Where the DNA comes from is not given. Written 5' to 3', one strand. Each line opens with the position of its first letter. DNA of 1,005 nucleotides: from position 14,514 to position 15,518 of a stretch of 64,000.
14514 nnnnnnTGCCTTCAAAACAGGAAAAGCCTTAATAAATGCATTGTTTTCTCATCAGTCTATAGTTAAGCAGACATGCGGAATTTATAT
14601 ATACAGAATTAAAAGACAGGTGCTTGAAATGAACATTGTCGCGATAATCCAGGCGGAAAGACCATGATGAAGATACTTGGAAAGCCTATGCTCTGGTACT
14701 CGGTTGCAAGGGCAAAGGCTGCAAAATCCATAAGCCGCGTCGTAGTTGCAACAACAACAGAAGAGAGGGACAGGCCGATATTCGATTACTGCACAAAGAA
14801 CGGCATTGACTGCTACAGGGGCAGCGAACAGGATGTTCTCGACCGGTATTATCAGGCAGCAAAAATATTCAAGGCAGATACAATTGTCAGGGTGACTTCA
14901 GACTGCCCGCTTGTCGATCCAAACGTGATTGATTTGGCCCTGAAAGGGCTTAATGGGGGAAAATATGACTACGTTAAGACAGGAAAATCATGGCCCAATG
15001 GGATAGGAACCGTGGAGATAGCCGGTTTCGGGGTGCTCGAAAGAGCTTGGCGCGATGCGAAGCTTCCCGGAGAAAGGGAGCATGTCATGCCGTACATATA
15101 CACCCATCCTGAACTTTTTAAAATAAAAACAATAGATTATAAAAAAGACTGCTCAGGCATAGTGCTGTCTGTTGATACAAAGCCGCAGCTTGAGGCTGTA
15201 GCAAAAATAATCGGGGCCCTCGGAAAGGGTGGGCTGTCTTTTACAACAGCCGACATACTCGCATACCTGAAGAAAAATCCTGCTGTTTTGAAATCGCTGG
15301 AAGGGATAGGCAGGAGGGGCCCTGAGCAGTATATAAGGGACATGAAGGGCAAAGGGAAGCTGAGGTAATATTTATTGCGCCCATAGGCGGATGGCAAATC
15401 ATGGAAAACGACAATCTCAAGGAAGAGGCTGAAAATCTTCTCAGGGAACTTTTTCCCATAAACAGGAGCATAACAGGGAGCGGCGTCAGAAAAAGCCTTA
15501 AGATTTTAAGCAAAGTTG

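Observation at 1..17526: Complete-looking nonulosonic-acid biosynthesis module with unusual extras in an archaeon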

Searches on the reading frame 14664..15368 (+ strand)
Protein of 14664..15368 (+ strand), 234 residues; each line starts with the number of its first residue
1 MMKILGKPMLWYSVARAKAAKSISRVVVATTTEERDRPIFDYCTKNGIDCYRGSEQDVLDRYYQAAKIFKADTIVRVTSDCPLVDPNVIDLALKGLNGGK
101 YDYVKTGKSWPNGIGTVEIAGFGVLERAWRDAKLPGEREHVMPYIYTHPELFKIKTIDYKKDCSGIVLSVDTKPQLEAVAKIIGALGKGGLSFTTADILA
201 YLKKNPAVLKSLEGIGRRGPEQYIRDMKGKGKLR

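Call 4: search_protein_families(library=pfam, proteins=[window:14664-15368:+])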
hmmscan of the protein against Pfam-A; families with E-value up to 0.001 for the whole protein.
window:14664-15368:+ (234 aa): 2 families
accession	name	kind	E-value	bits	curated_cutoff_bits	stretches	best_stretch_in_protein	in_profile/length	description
PF02348.25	CTP_transf_3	-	1.5e-20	74.4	22.6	1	2-156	19-172/217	Cytidylyltransferase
PF12804.13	NTP_transf_3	-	0.00016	22.3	27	1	3-101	20-116/160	MobA-like NTP transferase domain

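Call 6: search_protein_families(library=ncbifam, proteins=[window:14664-15368:+], max_evalue=0.00001)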
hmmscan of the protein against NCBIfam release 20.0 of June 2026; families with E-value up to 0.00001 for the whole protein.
window:14664-15368:+ (234 aa): 4 families
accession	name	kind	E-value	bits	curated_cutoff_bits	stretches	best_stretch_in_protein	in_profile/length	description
NF009905.0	PRK13368.1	subfamily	2.4e-12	46.7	255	1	1-96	21-114/243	3-deoxy-manno-octulosonate cytidylyltransferase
NF003952.0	PRK05450.1-5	subfamily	1.6e-11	43.8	193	1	2-96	22-116/250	3-deoxy-manno-octulosonate cytidylyltransferase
NF003948.0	PRK05450.1-1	equivalog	2.6e-07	30.1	281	1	2-104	25-128/248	3-deoxy-manno-octulosonate cytidylyltransferase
NF003950.0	PRK05450.1-3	subfamily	3.2e-06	26.6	234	1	2-96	22-117/248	3-deoxy-manno-octulosonate cytidylyltransferase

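Call 67: list_cluster_members(proteins=[L001:11160-11924:+, window:14664-15368:+, window:12792-13460:+, window:6218-7294:+, window:2653-3813:-, window:10043-10678:-, L002:3826-4563:-, window:7295-7759:-])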
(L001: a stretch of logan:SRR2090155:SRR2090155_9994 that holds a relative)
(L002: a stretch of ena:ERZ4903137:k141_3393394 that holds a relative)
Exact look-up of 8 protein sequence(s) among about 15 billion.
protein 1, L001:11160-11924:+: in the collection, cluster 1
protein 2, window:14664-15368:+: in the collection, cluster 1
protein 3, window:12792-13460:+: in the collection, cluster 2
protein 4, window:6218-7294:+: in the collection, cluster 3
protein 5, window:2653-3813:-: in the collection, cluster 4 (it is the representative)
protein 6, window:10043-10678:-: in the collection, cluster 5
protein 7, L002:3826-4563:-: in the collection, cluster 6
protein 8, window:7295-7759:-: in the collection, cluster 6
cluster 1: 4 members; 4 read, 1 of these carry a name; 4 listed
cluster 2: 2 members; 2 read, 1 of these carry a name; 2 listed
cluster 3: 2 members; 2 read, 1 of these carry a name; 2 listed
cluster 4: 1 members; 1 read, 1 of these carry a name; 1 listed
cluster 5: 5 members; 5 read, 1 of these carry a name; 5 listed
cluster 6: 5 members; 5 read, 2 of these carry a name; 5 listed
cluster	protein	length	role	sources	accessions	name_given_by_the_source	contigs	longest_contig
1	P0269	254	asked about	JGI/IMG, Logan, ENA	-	-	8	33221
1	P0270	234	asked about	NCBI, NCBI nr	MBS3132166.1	glycosyltransferase family protein [Candidatus Woesearchaeota archaeon]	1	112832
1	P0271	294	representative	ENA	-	-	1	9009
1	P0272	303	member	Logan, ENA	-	-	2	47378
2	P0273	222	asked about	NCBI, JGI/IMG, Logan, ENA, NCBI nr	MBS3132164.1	glycosyltransferase family 2 protein [Candidatus Woesearchaeota archaeon]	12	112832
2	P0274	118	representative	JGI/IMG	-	-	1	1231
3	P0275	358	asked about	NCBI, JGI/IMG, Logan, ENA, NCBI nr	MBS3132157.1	DegT/DnrJ/EryC1/StrS family aminotransferase [Candidatus Woesearchaeota archaeon]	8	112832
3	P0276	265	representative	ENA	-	-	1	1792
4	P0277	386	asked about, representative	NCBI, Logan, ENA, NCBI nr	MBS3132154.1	DegT/DnrJ/EryC1/StrS family aminotransferase [Candidatus Woesearchaeota archaeon]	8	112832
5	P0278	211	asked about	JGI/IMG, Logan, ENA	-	-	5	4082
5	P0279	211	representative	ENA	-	-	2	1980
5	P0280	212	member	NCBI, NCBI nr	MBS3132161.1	methyltransferase domain-containing protein [Candidatus Woesearchaeota archaeon]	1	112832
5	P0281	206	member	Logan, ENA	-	-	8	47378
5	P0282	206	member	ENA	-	-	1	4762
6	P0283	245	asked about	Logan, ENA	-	-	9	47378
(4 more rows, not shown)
